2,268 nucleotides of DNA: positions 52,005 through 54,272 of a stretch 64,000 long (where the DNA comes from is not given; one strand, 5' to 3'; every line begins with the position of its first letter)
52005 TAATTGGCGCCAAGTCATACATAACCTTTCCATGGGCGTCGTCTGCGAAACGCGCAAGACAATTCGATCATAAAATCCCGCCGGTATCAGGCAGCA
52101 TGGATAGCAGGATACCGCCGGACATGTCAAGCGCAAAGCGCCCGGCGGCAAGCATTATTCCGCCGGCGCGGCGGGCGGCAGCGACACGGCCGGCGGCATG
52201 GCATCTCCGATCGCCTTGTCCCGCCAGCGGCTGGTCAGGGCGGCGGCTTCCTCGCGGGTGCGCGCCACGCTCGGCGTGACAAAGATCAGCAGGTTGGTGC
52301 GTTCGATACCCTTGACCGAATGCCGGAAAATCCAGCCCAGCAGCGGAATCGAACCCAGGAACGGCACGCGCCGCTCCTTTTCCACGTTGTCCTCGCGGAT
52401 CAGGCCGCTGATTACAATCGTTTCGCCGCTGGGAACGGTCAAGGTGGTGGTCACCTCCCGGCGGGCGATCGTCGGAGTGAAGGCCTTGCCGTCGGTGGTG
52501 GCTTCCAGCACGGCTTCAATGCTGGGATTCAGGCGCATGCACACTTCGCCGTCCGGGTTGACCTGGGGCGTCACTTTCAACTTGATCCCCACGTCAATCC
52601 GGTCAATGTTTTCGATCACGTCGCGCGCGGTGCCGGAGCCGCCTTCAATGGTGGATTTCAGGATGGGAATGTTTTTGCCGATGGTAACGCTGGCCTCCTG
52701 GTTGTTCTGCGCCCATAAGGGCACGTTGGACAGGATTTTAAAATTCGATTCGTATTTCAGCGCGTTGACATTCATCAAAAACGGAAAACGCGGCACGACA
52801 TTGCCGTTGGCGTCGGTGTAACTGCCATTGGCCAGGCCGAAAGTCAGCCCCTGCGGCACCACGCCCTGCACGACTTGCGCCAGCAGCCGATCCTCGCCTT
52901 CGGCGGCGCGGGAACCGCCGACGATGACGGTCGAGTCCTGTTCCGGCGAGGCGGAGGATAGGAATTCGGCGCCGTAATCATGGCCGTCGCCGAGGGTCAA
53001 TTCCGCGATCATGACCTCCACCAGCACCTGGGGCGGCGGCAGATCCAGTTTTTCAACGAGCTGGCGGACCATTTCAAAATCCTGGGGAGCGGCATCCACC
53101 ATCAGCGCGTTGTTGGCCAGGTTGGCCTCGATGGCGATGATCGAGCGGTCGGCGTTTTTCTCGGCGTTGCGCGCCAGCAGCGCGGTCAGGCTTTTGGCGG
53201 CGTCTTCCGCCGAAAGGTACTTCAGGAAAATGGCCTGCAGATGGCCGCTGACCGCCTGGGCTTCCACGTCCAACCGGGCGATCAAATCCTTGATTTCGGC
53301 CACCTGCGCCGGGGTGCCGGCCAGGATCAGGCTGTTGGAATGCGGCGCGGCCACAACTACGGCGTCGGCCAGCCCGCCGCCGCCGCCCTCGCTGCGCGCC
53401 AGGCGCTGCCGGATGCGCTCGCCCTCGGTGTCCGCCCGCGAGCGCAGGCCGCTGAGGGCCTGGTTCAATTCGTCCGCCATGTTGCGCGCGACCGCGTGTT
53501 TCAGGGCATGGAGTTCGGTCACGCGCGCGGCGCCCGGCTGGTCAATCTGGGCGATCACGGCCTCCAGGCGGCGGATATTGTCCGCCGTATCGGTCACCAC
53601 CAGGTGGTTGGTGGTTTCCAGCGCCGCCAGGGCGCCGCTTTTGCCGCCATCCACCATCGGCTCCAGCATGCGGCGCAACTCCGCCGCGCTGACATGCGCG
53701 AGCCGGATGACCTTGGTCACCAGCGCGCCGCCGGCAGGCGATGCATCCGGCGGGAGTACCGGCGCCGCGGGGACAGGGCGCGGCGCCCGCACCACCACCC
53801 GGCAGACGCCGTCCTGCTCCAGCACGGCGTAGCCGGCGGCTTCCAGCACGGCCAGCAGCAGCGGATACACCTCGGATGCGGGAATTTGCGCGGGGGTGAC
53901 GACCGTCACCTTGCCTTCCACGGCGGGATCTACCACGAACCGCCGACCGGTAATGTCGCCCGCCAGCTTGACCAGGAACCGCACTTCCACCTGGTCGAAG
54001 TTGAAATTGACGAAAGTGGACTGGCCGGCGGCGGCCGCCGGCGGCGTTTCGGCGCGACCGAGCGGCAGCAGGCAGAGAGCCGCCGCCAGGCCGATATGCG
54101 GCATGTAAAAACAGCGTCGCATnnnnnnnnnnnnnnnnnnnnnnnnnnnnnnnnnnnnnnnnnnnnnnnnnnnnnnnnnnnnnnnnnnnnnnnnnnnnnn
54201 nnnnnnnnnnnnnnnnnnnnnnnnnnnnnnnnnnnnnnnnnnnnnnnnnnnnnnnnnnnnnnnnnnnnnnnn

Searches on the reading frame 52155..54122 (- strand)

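Call 23: search_protein_families(library=pfam, proteins=[window:52155-54122:-], max_evalue=0.0001)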
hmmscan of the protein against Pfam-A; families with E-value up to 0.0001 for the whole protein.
window:52155-54122:- (655 aa): 3 families
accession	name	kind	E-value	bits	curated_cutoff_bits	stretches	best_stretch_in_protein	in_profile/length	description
PF00263.26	Secretin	-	8e-45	152.9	27.5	1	454-620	1-168/169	Bacterial type II and III secretion system protein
PF03958.22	Secretin_N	-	2.6e-39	133.7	28.2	3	136-198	1-68/69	Bacterial type II/III secretion system short domain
PF21305.2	type_II_gspD_N0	-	2.4e-19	69.4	27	1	40-109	1-71/71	GspD-like, N0 domain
